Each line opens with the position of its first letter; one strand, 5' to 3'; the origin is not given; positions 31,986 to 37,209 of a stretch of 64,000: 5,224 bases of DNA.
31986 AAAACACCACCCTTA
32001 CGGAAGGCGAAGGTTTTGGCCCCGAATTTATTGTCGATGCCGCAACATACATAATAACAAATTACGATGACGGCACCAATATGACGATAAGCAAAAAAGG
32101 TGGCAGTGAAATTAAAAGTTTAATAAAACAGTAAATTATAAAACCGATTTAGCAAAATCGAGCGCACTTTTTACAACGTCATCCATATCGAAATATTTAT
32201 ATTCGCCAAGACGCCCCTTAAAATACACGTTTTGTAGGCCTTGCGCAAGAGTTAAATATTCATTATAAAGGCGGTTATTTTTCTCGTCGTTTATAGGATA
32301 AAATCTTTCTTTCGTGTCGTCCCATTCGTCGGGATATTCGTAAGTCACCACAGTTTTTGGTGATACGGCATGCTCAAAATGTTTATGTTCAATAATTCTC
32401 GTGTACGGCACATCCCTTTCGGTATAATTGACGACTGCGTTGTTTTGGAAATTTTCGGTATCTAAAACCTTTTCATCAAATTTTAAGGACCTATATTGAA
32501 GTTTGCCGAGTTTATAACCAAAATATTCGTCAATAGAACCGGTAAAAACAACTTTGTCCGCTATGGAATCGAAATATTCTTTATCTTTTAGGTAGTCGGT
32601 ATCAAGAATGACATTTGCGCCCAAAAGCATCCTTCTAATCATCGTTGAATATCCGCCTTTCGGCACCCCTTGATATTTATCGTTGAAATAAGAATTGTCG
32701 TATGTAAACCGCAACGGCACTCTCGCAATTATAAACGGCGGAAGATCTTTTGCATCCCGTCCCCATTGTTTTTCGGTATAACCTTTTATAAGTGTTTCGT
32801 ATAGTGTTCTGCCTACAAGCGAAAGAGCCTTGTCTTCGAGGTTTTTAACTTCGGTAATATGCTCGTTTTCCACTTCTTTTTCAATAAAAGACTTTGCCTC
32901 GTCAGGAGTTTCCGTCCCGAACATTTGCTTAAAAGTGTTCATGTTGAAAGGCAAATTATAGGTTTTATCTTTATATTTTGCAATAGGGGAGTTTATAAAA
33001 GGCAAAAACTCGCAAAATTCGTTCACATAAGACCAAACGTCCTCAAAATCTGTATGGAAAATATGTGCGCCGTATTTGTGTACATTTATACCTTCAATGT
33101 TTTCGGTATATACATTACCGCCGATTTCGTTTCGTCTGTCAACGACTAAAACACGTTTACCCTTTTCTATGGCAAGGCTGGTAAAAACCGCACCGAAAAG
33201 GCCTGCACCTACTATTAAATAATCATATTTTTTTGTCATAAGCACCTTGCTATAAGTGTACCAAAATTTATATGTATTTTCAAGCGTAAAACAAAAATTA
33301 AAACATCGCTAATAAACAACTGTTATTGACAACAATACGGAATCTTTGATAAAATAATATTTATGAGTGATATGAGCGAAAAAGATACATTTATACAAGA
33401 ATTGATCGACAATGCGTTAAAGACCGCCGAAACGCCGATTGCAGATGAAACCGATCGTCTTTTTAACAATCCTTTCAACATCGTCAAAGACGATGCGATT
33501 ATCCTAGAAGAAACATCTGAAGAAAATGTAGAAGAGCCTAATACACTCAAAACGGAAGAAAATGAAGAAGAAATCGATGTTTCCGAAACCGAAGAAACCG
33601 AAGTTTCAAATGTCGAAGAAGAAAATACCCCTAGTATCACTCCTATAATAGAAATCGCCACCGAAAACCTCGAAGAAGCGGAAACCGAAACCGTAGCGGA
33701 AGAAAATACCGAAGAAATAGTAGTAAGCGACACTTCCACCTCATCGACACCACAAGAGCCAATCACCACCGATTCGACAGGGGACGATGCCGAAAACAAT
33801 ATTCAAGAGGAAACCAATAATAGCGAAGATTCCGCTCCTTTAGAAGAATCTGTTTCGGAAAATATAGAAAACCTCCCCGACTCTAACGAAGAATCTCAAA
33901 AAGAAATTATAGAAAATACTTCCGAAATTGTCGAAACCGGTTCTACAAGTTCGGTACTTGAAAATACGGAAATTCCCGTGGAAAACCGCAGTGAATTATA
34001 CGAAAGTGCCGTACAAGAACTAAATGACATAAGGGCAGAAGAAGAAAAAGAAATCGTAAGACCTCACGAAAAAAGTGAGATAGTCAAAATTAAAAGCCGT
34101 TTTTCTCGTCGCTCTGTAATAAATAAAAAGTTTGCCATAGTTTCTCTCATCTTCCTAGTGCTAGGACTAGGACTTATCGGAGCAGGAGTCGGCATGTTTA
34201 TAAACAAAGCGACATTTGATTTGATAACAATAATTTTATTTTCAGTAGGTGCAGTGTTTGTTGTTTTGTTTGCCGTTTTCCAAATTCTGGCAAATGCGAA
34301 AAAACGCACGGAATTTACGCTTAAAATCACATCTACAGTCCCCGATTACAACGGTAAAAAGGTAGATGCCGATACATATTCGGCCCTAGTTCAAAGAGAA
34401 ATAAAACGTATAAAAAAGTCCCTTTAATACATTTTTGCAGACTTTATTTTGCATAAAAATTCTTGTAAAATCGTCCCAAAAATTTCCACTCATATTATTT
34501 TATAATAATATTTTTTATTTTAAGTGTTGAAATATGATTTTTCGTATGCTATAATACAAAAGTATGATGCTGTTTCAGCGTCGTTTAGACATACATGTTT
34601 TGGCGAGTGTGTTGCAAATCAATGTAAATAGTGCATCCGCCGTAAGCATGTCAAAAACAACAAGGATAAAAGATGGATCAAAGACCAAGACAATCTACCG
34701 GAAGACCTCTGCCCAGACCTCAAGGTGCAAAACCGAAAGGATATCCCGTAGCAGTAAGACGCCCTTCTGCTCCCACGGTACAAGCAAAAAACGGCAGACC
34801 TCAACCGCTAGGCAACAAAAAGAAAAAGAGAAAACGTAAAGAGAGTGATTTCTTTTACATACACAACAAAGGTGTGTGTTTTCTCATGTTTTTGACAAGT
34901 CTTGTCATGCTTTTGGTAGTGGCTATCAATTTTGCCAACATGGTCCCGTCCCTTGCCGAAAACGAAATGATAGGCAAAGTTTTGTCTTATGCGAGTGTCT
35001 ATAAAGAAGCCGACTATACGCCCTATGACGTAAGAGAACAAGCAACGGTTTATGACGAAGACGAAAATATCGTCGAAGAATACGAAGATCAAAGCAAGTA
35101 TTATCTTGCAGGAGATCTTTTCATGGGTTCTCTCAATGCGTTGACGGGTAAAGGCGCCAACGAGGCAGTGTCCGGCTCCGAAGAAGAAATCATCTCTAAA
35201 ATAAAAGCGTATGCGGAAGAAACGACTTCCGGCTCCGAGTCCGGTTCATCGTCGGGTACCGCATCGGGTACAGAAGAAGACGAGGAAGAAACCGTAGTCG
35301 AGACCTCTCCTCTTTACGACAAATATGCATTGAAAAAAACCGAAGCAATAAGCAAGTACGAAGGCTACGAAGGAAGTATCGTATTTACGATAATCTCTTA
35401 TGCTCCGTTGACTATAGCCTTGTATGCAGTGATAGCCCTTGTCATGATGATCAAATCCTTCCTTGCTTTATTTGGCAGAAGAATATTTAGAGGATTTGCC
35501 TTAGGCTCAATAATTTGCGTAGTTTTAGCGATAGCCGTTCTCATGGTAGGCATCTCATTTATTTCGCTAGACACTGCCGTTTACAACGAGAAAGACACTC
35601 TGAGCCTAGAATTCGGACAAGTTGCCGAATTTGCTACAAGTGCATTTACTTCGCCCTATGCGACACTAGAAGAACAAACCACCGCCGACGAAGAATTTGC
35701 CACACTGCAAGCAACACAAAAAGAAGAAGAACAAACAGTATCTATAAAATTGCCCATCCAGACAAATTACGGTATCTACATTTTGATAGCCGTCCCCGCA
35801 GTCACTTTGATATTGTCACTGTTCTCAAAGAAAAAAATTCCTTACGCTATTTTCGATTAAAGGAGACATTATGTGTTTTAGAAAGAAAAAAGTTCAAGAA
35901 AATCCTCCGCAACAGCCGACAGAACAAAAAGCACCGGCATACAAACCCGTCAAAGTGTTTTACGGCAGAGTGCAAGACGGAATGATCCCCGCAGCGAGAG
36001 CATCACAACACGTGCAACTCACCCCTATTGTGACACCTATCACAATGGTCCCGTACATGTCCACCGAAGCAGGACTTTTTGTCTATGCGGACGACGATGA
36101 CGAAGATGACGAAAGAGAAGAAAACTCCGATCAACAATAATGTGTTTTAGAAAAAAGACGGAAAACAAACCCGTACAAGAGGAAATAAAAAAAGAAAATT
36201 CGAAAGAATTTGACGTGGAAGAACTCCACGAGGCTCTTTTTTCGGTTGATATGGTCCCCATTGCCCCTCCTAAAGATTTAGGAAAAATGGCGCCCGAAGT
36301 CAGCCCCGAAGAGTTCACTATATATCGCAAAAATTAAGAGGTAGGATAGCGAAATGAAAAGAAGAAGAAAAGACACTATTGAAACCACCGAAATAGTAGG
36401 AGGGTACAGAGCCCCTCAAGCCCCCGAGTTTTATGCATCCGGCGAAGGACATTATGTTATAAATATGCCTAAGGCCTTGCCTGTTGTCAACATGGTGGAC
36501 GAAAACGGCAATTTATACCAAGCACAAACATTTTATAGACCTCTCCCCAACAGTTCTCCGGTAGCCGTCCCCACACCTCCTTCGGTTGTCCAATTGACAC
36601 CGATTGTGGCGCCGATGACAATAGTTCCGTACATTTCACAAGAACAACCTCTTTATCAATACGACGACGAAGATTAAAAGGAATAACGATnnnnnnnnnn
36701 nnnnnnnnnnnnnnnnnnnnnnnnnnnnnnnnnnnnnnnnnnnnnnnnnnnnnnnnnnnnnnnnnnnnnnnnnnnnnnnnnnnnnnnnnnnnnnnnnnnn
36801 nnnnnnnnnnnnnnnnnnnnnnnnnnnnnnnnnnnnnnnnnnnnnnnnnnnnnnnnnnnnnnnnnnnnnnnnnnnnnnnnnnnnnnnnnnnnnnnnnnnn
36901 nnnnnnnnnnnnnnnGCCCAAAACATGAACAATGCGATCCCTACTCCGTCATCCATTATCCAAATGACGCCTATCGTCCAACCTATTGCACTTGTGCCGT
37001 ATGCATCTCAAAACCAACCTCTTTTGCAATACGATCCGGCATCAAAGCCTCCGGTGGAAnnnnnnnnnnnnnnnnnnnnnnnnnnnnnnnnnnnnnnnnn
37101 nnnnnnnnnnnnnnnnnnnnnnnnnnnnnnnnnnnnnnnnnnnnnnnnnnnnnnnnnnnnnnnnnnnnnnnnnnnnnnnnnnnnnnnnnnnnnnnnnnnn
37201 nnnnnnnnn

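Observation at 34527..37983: Operon A of an apparently undescribed gene family built around a conserved ~25-aa VQLTPIV-P---VPY-SQ-QPL-QY module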

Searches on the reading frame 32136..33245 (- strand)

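Call 47: search_protein_families(library=pfam, proteins=[window:32136-33245:-], max_evalue=0.000001)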
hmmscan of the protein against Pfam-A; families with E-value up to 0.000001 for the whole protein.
window:32136-33245:- (369 aa): 2 families
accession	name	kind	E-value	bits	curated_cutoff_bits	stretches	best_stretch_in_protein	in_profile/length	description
PF03275.19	GLF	-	1.1e-77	260.7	26.3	1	152-351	2-203/203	UDP-galactopyranose mutase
PF13450.12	NAD_binding_8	-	2.6e-19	69.7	21.9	1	11-77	1-68/68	NAD(P)-binding Rossmann-like domain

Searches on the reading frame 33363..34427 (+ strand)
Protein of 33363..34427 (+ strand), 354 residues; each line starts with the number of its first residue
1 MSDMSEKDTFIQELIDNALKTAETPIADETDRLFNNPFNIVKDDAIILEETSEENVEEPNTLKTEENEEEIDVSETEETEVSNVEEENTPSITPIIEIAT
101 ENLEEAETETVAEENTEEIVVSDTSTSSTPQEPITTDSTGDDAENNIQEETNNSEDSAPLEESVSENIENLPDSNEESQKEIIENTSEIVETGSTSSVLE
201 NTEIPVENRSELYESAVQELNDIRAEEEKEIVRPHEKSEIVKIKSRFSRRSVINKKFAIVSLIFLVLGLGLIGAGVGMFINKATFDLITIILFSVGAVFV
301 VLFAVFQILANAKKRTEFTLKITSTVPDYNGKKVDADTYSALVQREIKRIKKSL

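Call 3: search_protein_families(library=pfam, proteins=[window:33363-34427:+], max_evalue=1)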
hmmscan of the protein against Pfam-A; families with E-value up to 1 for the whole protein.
window:33363-34427:+ (354 aa): 2 families
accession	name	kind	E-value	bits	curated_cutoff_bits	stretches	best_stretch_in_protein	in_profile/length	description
PF20990.2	DUF2207_C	-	0.027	14.6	33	1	246-308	121-187/247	Predicted membrane protein (DUF2207) C-terminal domain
PF09925.14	DUF2157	-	0.089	12.9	32.4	1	230-312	7-86/146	Predicted membrane protein (DUF2157)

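Call 4: search_protein_families(library=ncbifam, proteins=[window:33363-34427:+], max_evalue=1)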
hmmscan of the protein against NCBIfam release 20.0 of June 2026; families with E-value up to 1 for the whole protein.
window:33363-34427:+ (354 aa): 5 families
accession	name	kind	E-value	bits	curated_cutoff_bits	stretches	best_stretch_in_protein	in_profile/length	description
NF009495.0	PRK12855.1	subfamily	0.064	13.5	180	1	206-245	43-82/103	hypothetical protein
NF005164.0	PRK06638.1-4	equivalog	0.1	11.9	154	1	249-306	19-74/211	NADH-quinone oxidoreductase subunit J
NF007454.0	PRK10019.1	subfamily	0.11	11.7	195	1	223-306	150-225/283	nickel/cobalt efflux transporter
NF058603.1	SCO2097_fam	equivalog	0.15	12.4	110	1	249-318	33-93/129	SCO2097 family morphological protein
NF033634.1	SLATT_1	domain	0.29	11.1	41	1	245-310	11-75/132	SLATT domain-containing protein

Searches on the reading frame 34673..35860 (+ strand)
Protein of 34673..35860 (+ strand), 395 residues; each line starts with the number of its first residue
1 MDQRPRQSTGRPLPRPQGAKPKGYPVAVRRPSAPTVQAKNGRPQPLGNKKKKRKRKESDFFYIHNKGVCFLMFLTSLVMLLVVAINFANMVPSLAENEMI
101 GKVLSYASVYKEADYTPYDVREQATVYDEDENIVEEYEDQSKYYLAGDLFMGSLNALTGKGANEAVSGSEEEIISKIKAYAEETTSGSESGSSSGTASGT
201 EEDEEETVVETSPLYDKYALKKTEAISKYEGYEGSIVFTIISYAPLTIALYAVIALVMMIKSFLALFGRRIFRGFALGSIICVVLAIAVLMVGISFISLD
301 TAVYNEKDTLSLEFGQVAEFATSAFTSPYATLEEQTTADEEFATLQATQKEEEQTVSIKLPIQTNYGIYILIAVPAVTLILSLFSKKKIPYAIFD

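Call 3: search_protein_families(library=pfam, proteins=[window:34673-35860:+], max_evalue=1)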
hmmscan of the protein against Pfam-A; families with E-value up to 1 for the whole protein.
window:34673-35860:+ (395 aa): 2 families
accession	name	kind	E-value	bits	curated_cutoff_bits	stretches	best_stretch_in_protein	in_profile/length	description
PF21498.3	Obc1_C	-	0.2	10.9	27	1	197-238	101-140/370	Oxalate biosynthetic component 1, C-terminal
PF04932.20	Wzy_C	-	0.25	11.5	31.7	1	247-307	13-74/149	O-Antigen ligase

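Call 4: search_protein_families(library=ncbifam, proteins=[window:34673-35860:+], max_evalue=1)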
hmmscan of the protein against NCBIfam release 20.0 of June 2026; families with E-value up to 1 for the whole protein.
window:34673-35860:+ (395 aa): 0 families

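Call 63: search_protein_families(library=padloc, proteins=[window:34673-35860:+], max_evalue=0.01)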
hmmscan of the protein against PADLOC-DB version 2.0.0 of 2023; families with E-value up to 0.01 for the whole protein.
window:34673-35860:+ (395 aa): 0 families

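Call 64: search_protein_families(library=phrogs, proteins=[window:34673-35860:+], max_evalue=0.01)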
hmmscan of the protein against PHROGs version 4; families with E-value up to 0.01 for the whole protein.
window:34673-35860:+ (395 aa): 0 families

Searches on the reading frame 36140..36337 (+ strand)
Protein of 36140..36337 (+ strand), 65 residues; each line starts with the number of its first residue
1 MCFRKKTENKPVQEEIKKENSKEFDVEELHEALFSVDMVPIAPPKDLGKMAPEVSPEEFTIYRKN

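Call 3: search_protein_families(library=pfam, proteins=[window:36140-36337:+], max_evalue=1)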
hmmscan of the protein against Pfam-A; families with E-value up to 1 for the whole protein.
window:36140-36337:+ (65 aa): 0 families

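Call 4: search_protein_families(library=ncbifam, proteins=[window:36140-36337:+], max_evalue=1)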
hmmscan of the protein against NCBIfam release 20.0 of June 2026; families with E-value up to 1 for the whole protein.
window:36140-36337:+ (65 aa): 0 families

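Call 63: search_protein_families(library=padloc, proteins=[window:36140-36337:+], max_evalue=0.01)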
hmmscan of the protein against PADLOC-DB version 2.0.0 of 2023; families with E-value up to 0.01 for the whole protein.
window:36140-36337:+ (65 aa): 1 family
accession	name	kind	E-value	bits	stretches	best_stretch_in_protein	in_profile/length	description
PDLC03545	REase_II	-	0.004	14.7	1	4-63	11-71/272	Type II restriction enzyme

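Call 64: search_protein_families(library=phrogs, proteins=[window:36140-36337:+], max_evalue=0.01)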
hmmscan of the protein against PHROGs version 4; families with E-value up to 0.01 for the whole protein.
window:36140-36337:+ (65 aa): 0 families

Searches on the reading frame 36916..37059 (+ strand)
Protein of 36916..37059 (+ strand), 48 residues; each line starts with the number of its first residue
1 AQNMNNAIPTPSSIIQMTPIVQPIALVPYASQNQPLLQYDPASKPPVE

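Call 38: find_homologous_proteins(query=A5, max_evalue=1)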
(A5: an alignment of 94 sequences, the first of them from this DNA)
Query A5 (94 sequences) (48 aa, profile of the alignment): 62 proteins with E <= 1 among 94 candidates.
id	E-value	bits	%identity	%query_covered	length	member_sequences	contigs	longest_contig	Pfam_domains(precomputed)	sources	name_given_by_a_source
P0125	6.6e-15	72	59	73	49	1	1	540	-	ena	-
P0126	2.5e-13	67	51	77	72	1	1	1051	-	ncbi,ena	-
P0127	3.6e-13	67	54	77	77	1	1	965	-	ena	-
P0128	3.7e-13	67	56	77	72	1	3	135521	-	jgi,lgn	jgi:hypothetical protein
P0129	4.2e-13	66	55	75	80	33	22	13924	-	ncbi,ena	-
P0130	4.2e-13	66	56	77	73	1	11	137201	-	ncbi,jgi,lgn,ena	ncbi:MAG: hypothetical protein ACOYIQ_06420 [Christensenellales bacterium]|jgi:hypothetical protein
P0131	4.2e-13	66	55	75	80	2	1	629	-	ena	-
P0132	4.5e-13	66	56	77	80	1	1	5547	-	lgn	-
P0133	6.9e-13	66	58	75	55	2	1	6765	-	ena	-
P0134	7.0e-13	66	54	77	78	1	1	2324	-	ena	-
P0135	7.1e-13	66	54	77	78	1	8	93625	-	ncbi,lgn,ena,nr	ncbi:MAG: hypothetical protein IKA77_04420 [Clostridia bacterium]|nr:hypothetical protein [Clostridi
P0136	7.5e-13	66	54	77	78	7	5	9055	-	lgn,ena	-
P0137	1.0e-12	65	51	77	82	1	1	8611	-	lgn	-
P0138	1.0e-12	65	54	77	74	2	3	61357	-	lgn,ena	-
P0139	1.5e-12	65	56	77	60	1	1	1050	-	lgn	-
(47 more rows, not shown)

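Call 52: search_protein_representatives(alignment_id=A6)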
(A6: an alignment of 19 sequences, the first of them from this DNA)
Query: 19 sequences, 38 profile positions. Proteins with E-value up to 0.001 (for the whole library): 165; up to 1e-10: 61; up to 1e-30: 0. The best 150 are listed.
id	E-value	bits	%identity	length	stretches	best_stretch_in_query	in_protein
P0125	1.3e-16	75.7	-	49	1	1-38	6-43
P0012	1.1e-15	72.7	-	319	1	2-38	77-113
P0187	2.1e-15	71.8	-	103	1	2-37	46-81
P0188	3.3e-15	71.2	-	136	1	1-38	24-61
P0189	3.9e-15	71.0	-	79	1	2-38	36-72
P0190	5.6e-15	70.5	-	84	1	2-38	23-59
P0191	5.8e-15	70.4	-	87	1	2-38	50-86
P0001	6.9e-15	70.2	-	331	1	2-37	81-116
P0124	7.3e-15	70.1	-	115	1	1-38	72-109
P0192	8.5e-15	69.9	-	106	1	1-37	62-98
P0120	1.2e-14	69.5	-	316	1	1-38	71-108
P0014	1.8e-14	68.8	-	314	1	2-38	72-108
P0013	1.8e-14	68.8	-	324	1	2-38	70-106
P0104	2.3e-14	68.5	-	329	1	1-38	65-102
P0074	2.6e-14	68.3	-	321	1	2-38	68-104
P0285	9.7e-07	44.1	-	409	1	11-37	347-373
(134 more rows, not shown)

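Call 54: find_encoding_contigs(protein=P0285, flank=8000, max_places=3)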
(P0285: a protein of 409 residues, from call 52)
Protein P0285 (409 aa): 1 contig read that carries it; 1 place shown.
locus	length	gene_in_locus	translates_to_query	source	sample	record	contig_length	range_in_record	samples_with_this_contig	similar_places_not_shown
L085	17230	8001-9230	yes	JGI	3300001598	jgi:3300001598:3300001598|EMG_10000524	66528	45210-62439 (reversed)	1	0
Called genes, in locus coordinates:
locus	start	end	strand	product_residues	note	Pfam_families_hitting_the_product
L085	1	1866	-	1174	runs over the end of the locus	PF01855:POR_N, PF17147:PFOR_II, PF01558:POR, PF10371:EKR, PF12837:Fer4_6 (weak), PF12838:Fer4_7, PF13183:Fer4_8 (weak), PF13237:Fer4_10, +6 more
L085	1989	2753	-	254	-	PF13350:Y_phosphatase3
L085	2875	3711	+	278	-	PF00005:ABC_tran, PF02463:SMC_N, PF13304:AAA_21 (faint)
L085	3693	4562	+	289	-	PF03193:RsgA_GTPase (weak), PF02463:SMC_N (weak), PF00005:ABC_tran, PF13304:AAA_21 (faint)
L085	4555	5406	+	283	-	PF02361:CbiQ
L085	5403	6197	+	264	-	PF01416:PseudoU_synth_1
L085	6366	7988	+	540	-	PF00749:tRNA-synt_1c, PF03950:tRNA-synt_1c_C, PF20974:tRNA-synt_1c_C2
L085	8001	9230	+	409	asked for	PF12773:DZR, PF13248:Zn_ribbon_3 (faint), PF18912:DZR_2 (faint), PF13240:Zn_Ribbon_1 (weak)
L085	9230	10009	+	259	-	-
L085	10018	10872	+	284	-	-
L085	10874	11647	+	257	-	PF00753:Lactamase_B, PF23023:Anti-Pycsar_Apyc1, PF12706:Lactamase_B_2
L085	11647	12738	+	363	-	PF02517:Rce1-like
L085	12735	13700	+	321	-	PF02517:Rce1-like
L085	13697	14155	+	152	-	PF02590:SPOUT_MTase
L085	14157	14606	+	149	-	PF00383:dCMP_cyt_deam_1, PF14437:MafB19-deam, PF14439:Bd3614-deam (weak)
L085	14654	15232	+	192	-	PF01195:Pept_tRNA_hydro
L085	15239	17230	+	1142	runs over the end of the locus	PF17757:UvrB_inter, PF02559:CarD_TRCF_RID, PF00270:DEAD, PF04851:ResIII (weak), PF00271:Helicase_C, PF03461:TRCF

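Call 83: search_protein_families(library=pfam, alignment_id=A8, max_evalue=0.001)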
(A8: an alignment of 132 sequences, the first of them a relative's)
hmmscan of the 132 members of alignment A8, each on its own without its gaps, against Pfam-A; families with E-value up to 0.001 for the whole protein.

A. member 1, P0187 (103 aa): 0 families

B. families by the number of members that match (of 132 scanned): 9 families
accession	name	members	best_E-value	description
PF13240.11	Zn_Ribbon_1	10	1.9e-21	zinc-ribbon domain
PF12773.13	DZR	8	6.1e-22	Double zinc ribbon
PF18912.6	DZR_2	7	4.5e-09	Double zinc ribbon domain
PF13248.11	Zn_ribbon_3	6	2.3e-11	zinc-ribbon domain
PF24463.1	DUF7577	2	2.3e-08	Domain of unknown function (DUF7577)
PF17032.10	Zn_ribbon_15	2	1.1e-07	zinc-ribbon family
PF00641.23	Zn_ribbon_RanBP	2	0.00018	Zn-finger in Ran binding protein and others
PF24187.1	DUF7415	1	7.4e-09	Domain of unknown function (DUF7415)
PF07690.21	MFS_1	1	0.0003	Major Facilitator Superfamily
